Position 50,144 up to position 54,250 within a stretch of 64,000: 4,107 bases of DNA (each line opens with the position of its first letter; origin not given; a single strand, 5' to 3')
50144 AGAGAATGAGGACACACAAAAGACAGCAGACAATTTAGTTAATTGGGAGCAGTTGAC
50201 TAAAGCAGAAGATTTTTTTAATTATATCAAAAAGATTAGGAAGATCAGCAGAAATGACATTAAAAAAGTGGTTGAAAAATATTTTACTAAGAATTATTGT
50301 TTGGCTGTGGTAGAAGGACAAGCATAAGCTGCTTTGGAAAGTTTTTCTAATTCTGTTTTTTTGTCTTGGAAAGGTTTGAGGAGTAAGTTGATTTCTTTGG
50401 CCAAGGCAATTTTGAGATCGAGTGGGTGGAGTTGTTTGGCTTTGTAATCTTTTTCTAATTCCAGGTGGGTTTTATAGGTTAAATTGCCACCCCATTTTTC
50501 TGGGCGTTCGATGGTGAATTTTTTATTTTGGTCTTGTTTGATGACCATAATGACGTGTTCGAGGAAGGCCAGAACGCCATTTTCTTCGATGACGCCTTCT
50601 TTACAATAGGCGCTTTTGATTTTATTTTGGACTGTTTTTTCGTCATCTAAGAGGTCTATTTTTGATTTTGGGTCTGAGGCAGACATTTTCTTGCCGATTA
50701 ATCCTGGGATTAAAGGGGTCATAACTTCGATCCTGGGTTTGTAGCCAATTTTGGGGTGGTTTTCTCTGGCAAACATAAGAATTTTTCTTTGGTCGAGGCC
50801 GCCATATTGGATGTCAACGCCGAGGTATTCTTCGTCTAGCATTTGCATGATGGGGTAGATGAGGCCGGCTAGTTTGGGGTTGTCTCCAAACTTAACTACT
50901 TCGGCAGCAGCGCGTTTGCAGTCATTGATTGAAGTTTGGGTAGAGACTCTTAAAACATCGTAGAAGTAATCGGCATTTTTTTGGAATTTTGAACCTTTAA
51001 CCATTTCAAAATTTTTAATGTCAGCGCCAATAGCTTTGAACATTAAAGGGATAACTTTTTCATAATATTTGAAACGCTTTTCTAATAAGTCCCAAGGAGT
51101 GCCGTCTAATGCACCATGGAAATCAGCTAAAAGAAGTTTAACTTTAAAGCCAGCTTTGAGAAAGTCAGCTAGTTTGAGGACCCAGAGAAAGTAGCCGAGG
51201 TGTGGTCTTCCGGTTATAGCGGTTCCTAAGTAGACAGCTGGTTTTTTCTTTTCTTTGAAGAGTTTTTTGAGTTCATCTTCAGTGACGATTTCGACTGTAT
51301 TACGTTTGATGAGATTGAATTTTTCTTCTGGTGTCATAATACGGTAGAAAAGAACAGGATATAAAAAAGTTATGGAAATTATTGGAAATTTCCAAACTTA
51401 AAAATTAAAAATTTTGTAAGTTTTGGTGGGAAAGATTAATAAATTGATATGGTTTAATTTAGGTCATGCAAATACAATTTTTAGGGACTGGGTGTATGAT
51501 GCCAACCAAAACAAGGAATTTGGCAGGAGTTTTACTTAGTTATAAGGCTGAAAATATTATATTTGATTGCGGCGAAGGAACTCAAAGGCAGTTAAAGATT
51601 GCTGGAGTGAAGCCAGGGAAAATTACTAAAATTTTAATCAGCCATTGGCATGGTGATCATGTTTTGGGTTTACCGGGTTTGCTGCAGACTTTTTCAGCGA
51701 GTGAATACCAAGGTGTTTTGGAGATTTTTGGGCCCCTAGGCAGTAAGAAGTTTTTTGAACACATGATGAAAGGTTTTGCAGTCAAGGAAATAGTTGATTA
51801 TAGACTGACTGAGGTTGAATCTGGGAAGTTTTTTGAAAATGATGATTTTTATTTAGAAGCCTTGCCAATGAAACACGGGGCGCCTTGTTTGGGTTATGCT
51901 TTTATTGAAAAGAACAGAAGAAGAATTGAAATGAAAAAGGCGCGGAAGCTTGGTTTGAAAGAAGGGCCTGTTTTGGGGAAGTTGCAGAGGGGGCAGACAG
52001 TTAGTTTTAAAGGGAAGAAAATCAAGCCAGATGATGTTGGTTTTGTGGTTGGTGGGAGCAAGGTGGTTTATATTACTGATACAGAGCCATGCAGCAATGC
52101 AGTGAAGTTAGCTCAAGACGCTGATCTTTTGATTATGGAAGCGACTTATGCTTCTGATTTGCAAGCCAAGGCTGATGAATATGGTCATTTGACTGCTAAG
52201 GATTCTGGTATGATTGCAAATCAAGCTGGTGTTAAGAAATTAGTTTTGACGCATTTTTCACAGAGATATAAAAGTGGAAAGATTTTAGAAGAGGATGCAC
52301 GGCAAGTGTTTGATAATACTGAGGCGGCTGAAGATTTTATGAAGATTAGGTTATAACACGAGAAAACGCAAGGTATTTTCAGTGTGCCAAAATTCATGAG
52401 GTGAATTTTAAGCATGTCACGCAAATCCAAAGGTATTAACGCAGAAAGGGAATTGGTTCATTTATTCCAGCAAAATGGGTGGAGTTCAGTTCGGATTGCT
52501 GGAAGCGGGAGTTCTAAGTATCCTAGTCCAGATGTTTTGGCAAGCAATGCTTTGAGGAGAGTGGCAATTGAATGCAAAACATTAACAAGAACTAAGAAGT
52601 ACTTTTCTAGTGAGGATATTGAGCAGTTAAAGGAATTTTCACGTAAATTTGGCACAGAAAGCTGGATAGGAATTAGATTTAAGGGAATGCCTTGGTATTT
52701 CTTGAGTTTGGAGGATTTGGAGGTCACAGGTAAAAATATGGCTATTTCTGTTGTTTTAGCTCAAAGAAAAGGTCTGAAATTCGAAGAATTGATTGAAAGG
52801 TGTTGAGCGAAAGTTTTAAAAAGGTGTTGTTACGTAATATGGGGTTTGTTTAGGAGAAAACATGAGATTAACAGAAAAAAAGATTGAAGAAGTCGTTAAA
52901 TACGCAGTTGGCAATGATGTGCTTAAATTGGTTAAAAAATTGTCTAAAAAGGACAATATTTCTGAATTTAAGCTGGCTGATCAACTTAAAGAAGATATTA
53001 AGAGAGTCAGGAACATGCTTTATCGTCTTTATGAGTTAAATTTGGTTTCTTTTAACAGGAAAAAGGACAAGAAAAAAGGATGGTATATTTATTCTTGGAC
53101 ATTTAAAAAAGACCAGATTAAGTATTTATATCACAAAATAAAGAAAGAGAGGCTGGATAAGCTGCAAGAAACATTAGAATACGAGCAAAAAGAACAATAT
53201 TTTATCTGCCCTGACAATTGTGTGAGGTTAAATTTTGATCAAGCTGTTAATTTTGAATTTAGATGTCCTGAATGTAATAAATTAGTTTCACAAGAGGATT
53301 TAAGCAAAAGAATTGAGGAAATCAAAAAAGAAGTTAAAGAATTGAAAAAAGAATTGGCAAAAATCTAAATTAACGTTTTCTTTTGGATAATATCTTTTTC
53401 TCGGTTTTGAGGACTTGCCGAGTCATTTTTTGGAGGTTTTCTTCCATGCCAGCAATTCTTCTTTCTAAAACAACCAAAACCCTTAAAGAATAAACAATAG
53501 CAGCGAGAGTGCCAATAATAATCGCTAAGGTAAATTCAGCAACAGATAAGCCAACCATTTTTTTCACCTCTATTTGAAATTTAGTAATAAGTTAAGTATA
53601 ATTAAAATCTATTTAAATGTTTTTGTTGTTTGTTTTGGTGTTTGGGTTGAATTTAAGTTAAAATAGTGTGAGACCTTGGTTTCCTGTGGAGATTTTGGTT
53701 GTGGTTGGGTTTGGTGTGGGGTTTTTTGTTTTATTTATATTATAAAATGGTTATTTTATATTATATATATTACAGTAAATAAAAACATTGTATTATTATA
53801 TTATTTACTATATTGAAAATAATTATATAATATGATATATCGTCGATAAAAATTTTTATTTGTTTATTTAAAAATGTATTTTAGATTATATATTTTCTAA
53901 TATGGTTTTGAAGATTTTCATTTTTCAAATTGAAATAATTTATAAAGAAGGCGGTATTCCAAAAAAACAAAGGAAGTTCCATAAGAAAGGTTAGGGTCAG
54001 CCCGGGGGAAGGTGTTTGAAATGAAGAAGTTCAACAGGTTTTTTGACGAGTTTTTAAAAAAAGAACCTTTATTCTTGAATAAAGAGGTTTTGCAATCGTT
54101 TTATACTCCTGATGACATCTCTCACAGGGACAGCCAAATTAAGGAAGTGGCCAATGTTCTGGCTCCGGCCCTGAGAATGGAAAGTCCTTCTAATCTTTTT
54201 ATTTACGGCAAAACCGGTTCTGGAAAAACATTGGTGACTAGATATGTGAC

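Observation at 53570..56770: Origin of replication with ORB-like boxes adjacent to orc1/cdc6-polD operon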

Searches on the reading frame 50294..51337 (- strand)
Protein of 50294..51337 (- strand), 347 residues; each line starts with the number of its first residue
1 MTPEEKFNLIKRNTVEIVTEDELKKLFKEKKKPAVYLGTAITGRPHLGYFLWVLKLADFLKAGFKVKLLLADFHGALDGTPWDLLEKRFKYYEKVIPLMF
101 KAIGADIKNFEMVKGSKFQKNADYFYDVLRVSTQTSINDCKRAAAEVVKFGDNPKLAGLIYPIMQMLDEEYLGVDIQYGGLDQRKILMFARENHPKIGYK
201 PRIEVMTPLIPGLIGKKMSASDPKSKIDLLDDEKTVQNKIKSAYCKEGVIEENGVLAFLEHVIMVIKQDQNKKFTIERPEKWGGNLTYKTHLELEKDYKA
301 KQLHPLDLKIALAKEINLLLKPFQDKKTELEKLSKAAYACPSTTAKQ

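Call 4: search_protein_families(library=pfam, proteins=[window:50294-51337:-])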
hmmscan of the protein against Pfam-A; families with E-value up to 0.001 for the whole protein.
window:50294-51337:- (347 aa): 1 family
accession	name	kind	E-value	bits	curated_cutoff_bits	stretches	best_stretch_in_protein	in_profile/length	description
PF00579.31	tRNA-synt_1b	-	3.4e-51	174.8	21.1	1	29-320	2-291/292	tRNA synthetases class I (W and Y)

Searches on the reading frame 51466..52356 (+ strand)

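Call 4: search_protein_families(library=pfam, proteins=[window:51466-52356:+])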
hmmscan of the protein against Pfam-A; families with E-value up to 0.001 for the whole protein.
window:51466-52356:+ (296 aa): 4 families
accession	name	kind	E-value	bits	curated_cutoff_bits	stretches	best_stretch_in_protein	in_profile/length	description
PF12706.13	Lactamase_B_2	-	9.9e-21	74.7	27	2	189-264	124-200/200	Beta-lactamase superfamily domain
PF00753.33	Lactamase_B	-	1.9e-13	51.2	22.7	1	25-135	12-129/196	Metallo-beta-lactamase superfamily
PF23023.1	Anti-Pycsar_Apyc1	-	3.4e-06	27.2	50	1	1-71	3-72/250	Anti-Pycsar protein Apyc1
PF13691.12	Lactamase_B_4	-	5.5e-05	23.2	27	1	16-66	10-61/63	tRNase Z endonuclease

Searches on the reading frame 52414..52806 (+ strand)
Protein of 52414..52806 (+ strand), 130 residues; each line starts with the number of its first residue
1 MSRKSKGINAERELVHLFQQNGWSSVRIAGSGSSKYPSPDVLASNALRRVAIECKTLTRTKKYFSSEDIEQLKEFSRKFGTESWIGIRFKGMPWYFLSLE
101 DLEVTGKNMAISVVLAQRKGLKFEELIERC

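Call 4: search_protein_families(library=pfam, proteins=[window:52414-52806:+])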
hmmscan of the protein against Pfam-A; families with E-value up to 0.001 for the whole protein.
window:52414-52806:+ (130 aa): 1 family
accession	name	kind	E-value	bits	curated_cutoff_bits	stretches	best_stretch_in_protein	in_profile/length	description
PF01870.24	Hjc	-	6.5e-26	90.5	21.1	1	10-100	2-92/93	Archaeal holliday junction resolvase (hjc)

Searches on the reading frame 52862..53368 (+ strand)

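Call 4: search_protein_families(library=pfam, proteins=[window:52862-53368:+])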
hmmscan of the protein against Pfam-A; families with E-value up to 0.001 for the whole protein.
window:52862-53368:+ (168 aa): 2 families
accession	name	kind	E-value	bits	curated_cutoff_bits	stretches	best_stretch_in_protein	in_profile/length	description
PF02002.24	TFIIE_alpha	-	3e-13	50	22.9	1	8-109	3-104/105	TFIIE alpha subunit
PF25212.1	HVO_A0114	-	0.00024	21.3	27.6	1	20-72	24-76/84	HVO_A0114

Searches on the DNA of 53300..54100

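Call 66: search_rna_families(source=window, start=53300, end=54100, threshold=evalue, max_evalue=1)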
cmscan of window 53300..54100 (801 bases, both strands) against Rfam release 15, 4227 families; matches with E-value up to 1: 0.
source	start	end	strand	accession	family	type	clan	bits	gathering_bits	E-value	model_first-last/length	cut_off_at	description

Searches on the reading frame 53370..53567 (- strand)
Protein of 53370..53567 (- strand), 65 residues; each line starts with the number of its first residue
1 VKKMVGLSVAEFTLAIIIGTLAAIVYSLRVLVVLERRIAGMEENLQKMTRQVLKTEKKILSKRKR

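Call 4: search_protein_families(library=pfam, proteins=[window:53370-53567:-])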
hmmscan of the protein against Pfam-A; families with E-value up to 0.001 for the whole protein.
window:53370-53567:- (65 aa): 0 families
